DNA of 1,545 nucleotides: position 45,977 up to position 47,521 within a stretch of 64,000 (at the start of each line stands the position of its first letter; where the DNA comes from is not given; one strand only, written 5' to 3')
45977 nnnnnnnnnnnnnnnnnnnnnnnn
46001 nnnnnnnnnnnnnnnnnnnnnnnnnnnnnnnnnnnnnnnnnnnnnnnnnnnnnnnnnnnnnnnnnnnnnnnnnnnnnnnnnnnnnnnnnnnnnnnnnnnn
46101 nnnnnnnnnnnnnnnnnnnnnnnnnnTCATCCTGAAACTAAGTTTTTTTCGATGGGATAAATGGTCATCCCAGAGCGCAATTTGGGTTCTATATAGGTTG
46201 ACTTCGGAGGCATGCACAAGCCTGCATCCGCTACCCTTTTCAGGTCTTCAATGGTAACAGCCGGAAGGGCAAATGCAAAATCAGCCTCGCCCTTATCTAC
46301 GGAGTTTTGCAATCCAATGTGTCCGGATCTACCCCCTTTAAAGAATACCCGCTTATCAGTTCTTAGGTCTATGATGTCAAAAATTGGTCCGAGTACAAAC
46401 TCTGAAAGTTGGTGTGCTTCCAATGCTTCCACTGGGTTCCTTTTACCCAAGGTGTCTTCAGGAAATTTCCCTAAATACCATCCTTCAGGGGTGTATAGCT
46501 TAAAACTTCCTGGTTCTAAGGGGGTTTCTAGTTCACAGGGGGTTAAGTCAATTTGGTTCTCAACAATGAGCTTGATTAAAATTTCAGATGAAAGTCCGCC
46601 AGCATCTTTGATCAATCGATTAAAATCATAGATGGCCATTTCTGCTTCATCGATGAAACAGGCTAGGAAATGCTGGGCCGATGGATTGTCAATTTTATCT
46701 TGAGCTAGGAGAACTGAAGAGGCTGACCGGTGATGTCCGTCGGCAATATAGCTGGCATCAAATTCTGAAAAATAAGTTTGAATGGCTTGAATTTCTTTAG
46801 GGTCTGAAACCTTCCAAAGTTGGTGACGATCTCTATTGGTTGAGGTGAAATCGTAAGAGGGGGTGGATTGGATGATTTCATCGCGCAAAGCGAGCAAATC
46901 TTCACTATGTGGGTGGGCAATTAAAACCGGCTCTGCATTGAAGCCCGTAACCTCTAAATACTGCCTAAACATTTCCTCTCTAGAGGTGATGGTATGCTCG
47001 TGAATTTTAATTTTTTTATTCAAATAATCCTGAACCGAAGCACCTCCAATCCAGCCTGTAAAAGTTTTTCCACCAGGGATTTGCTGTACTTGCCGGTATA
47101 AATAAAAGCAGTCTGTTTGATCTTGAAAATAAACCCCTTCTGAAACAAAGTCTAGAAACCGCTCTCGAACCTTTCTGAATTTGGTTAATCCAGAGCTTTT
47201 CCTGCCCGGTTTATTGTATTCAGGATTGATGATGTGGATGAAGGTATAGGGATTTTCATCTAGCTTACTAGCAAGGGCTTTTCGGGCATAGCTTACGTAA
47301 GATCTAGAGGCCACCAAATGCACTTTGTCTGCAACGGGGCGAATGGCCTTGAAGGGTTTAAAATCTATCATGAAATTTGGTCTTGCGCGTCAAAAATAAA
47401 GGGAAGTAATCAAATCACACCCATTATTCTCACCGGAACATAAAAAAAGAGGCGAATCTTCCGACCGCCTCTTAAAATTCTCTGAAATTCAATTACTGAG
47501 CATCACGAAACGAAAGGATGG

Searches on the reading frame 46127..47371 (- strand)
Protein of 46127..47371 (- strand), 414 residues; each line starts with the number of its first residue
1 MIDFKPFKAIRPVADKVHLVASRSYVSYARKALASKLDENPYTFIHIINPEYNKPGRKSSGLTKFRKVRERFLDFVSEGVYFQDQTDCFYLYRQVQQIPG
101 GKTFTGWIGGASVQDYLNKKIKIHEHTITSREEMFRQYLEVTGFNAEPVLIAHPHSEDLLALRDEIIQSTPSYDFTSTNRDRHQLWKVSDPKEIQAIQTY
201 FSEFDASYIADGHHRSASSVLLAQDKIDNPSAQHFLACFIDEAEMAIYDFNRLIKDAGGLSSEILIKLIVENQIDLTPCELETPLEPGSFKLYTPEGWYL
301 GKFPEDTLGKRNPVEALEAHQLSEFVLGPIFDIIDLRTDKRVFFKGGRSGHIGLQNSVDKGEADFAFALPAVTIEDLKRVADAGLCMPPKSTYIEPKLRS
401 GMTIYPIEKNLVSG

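Call 19: search_protein_families(library=pfam, proteins=[window:46127-47371:-], max_evalue=0.001)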
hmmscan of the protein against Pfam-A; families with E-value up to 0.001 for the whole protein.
window:46127-47371:- (414 aa): 1 family
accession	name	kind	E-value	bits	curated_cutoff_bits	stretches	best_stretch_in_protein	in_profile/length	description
PF06245.16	DUF1015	-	3.4e-70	237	25.8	1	5-317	2-322/325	Protein of unknown function (DUF1015)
